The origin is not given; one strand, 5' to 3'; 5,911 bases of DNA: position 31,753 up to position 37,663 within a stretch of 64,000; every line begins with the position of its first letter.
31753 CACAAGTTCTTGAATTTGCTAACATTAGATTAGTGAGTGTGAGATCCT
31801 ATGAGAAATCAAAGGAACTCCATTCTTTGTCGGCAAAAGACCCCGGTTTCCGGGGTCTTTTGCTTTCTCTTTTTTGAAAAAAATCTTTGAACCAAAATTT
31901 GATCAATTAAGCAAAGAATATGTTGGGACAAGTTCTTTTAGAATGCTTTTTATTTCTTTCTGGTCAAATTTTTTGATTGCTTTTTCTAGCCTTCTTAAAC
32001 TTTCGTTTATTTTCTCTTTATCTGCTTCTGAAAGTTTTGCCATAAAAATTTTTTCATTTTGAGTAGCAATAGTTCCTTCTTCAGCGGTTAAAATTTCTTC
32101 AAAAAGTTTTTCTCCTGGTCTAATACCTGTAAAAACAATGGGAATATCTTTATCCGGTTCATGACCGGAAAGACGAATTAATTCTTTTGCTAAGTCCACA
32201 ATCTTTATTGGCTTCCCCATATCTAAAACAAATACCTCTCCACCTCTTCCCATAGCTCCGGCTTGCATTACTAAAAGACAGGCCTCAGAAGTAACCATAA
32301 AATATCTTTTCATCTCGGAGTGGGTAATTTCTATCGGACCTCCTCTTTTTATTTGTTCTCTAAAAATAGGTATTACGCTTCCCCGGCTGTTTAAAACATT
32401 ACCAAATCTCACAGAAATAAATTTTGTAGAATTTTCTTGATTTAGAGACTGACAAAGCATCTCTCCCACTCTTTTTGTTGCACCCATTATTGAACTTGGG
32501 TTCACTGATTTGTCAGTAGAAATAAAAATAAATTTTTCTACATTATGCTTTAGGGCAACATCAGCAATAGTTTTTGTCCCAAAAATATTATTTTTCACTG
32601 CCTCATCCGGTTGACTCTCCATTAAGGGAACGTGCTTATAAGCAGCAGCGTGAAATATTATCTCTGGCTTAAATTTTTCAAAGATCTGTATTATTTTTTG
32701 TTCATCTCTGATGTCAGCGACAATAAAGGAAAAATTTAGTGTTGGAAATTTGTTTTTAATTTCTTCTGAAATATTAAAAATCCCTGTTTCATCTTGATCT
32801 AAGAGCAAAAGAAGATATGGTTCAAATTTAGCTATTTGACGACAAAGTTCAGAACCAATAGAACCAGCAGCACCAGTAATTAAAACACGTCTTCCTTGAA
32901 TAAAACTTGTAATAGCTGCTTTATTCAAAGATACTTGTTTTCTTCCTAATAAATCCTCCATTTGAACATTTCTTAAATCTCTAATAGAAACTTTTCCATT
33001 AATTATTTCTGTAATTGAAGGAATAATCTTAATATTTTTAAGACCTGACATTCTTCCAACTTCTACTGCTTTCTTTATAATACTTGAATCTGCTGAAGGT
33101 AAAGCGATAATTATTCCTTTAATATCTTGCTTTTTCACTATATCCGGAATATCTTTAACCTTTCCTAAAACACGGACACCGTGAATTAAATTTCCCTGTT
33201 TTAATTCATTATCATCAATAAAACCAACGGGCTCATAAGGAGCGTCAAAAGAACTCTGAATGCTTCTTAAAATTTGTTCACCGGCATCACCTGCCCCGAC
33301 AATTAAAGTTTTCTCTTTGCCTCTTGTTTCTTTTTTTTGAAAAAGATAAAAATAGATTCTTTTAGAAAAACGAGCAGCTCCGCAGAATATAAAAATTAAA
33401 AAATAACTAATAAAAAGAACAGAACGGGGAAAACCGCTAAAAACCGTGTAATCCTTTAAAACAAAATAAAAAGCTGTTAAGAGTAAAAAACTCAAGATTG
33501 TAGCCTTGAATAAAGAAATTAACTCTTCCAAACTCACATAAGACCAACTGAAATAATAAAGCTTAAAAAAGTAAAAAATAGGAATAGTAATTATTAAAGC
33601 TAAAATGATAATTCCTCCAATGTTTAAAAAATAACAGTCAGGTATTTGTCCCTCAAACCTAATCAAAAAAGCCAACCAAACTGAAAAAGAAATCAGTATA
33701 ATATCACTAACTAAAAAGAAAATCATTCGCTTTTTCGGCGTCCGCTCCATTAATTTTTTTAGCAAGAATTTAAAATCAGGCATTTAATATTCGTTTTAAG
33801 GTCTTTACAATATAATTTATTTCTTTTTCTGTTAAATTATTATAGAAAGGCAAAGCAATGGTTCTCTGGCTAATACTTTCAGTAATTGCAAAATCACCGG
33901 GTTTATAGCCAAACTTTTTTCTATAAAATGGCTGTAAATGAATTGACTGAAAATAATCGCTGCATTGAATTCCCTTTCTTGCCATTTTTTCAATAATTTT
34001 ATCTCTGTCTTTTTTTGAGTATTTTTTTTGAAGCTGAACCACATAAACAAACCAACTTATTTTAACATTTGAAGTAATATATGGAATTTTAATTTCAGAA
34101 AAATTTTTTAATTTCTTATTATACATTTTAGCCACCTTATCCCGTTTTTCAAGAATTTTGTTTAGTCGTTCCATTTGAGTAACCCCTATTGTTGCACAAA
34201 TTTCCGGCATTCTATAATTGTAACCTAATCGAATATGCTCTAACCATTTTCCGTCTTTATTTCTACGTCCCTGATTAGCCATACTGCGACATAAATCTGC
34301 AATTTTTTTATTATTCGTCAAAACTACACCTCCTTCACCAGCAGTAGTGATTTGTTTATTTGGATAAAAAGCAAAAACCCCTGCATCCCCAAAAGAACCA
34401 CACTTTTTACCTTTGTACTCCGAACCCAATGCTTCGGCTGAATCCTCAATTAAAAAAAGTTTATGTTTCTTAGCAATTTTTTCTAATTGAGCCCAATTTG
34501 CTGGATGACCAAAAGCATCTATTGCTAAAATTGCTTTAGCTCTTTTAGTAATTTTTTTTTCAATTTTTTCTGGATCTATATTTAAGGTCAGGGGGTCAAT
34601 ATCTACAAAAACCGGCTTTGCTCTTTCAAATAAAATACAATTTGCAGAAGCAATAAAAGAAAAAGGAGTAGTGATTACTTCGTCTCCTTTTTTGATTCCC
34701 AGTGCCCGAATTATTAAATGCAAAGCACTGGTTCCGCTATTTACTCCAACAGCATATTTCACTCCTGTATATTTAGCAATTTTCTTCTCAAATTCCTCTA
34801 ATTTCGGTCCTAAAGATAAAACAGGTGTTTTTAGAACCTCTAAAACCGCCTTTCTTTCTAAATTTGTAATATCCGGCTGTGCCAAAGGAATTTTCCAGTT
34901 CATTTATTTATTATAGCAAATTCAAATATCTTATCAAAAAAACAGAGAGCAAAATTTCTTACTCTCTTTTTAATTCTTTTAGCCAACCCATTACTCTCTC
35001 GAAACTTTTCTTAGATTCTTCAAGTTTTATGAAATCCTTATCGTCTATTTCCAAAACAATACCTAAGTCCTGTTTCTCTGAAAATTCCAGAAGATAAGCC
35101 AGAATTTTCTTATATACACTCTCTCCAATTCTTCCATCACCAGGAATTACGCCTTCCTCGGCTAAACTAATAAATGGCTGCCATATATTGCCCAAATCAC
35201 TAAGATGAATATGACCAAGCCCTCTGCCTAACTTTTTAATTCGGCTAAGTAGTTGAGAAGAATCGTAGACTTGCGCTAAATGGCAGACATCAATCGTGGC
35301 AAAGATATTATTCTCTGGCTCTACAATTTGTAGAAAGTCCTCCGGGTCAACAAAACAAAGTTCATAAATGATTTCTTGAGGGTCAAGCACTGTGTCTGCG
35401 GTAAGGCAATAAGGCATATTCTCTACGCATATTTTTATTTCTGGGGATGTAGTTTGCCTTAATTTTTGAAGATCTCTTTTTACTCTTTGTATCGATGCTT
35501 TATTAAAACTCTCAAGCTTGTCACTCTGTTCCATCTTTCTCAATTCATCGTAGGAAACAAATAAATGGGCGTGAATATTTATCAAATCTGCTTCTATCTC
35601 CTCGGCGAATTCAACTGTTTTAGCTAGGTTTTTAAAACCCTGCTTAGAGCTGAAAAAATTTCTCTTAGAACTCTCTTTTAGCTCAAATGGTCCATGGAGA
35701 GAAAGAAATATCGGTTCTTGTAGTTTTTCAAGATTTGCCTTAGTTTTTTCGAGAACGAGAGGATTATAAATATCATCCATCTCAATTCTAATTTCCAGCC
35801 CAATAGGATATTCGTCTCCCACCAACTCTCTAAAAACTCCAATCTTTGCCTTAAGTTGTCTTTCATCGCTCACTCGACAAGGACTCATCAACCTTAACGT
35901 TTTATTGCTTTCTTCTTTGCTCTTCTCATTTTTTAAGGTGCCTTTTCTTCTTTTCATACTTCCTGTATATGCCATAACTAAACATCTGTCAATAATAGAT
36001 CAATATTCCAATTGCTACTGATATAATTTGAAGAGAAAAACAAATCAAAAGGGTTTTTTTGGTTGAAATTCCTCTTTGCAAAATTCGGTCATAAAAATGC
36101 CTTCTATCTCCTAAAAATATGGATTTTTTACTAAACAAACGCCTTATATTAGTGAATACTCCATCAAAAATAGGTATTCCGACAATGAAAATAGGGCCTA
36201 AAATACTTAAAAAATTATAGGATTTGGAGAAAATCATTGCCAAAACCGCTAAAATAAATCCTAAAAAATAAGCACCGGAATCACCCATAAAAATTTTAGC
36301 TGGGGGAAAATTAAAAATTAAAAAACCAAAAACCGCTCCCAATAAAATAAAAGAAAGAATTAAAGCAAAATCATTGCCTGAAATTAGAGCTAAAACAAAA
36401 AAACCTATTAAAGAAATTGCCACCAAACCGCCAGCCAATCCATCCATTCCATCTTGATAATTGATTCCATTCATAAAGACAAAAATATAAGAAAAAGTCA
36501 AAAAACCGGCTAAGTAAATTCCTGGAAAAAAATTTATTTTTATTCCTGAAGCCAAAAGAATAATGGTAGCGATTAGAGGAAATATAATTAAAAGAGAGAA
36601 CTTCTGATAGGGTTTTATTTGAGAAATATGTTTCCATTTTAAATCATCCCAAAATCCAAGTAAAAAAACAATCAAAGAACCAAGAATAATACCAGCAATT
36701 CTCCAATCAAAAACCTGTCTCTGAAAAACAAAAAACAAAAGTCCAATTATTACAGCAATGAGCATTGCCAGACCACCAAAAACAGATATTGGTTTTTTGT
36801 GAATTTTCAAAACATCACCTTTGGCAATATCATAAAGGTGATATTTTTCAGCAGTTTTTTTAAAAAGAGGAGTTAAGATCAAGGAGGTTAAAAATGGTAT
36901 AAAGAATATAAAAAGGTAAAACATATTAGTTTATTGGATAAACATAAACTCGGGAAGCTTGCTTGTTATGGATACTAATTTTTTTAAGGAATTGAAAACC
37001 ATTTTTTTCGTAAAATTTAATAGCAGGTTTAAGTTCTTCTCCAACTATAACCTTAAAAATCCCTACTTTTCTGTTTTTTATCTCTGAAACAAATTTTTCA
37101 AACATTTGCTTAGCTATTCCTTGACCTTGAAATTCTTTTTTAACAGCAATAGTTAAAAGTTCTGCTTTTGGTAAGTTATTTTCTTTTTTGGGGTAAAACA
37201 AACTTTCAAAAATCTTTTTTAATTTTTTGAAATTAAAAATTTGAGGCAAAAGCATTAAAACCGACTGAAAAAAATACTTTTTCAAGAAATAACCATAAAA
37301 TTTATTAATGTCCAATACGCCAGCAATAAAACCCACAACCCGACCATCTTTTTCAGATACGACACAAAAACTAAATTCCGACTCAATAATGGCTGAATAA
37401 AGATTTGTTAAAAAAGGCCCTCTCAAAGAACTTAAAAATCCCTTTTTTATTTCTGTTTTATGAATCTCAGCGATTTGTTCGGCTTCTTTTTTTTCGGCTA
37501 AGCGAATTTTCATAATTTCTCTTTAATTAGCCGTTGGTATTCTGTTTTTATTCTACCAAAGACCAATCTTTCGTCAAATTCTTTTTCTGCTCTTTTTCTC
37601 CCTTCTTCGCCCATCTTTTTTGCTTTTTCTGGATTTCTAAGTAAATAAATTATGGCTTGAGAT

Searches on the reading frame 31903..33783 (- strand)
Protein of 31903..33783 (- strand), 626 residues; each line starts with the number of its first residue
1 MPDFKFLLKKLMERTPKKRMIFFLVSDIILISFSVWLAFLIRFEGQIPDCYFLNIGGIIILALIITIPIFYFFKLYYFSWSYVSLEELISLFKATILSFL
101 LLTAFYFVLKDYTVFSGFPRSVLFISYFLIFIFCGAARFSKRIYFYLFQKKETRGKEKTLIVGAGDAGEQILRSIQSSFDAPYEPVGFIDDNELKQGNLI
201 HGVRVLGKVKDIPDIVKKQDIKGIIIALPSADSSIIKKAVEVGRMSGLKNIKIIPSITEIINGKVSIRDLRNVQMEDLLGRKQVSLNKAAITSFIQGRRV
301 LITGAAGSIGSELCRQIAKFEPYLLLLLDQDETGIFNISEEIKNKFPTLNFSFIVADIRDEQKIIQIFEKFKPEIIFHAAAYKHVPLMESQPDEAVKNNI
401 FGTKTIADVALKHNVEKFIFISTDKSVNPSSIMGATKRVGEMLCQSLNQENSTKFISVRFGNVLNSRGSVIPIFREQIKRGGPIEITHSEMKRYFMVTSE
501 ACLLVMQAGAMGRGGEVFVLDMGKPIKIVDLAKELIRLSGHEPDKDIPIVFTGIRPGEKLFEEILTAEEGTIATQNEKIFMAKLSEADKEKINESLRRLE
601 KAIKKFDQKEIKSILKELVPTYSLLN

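Call 9: search_protein_families(library=pfam, proteins=[window:31903-33783:-], max_evalue=0.00001)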
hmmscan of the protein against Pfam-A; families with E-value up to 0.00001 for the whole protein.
window:31903-33783:- (626 aa): 7 families
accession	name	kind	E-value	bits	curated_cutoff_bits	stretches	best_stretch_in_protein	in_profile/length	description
PF02719.21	Polysacc_synt_2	-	3.2e-116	388.1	20.2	1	300-583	1-292/293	Polysaccharide biosynthesis protein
PF01370.27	Epimerase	-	2.6e-28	99.5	20.9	1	300-519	1-238/240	NAD dependent epimerase/dehydratase family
PF13727.12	CoA_binding_3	-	2e-19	70.7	25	1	77-242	6-163/175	CoA-binding domain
PF16363.11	GDP_Man_Dehyd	-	9.8e-18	65.1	27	1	301-424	1-130/332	GDP-mannose 4,6 dehydratase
PF04321.23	RmlD_sub_bind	-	3.5e-17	62.8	27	1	299-468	2-156/287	RmlD substrate binding domain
PF01073.25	3Beta_HSD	-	1.3e-12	47.8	22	1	301-431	1-124/280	3-beta hydroxysteroid dehydrogenase/isomerase family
PF00106.31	adh_short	-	3e-07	30.5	26.6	1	299-458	2-174/195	short chain dehydrogenase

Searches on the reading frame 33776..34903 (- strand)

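Call 8: search_protein_families(library=pfam, proteins=[window:33776-34903:-], max_evalue=0.00001)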
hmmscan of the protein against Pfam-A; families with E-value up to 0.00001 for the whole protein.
window:33776-34903:- (375 aa): 3 families
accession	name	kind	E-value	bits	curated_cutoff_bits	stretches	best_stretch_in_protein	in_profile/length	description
PF01041.23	DegT_DnrJ_EryC1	-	1e-122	410.3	19.8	1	11-369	2-359/360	DegT/DnrJ/EryC1/StrS aminotransferase family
PF00155.27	Aminotran_1_2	-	1.7e-07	31.2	19.7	1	35-156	44-187/361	Aminotransferase class I and II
PF01053.26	Cys_Met_Meta_PP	-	3.9e-06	26.1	27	1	33-134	52-149/381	Cys/Met metabolism PLP-dependent enzyme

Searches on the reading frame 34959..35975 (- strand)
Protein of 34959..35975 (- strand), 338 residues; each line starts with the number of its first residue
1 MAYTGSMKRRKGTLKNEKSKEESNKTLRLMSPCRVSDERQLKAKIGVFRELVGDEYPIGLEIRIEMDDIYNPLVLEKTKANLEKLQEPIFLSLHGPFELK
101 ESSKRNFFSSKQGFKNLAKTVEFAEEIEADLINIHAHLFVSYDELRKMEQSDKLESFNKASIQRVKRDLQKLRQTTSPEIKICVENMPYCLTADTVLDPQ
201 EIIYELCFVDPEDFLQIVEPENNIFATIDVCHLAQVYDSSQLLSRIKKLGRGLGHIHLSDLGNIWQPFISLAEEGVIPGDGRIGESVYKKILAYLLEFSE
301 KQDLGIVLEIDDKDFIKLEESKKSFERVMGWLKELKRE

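Call 8: search_protein_families(library=pfam, proteins=[window:34959-35975:-], max_evalue=0.00001)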
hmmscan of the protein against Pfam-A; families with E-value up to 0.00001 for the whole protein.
window:34959-35975:- (338 aa): 1 family
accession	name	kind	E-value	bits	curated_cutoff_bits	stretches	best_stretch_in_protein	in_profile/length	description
PF01261.30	AP_endonuc_2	-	6.3e-13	49.4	31.1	1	74-334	29-248/249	Xylose isomerase-like TIM barrel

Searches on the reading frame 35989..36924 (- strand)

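Call 8: search_protein_families(library=pfam, proteins=[window:35989-36924:-], max_evalue=0.00001)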
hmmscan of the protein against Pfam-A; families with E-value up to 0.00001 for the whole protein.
window:35989-36924:- (311 aa): 1 family
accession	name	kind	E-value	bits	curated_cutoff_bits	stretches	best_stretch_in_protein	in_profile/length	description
PF00953.26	Glycos_transf_4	-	1.6e-31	109.9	27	1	77-232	2-159/160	Glycosyl transferase family 4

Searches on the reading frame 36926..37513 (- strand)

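Call 8: search_protein_families(library=pfam, proteins=[window:36926-37513:-], max_evalue=0.00001)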
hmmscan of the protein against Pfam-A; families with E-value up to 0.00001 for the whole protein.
window:36926-37513:- (195 aa): 4 families
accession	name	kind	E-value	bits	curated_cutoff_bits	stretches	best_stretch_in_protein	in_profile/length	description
PF13508.13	Acetyltransf_7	-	2.1e-13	50.9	27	1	117-174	30-83/84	Acetyltransferase (GNAT) domain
PF00583.31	Acetyltransf_1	-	9.2e-13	48.9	20.7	1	32-173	14-116/116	Acetyltransferase (GNAT) family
PF13673.13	Acetyltransf_10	-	4.3e-11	43.3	23.6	1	121-177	56-111/128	Acetyltransferase (GNAT) domain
PF08445.16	FR47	-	3e-06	27.6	22.1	1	115-176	20-80/86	FR47-like protein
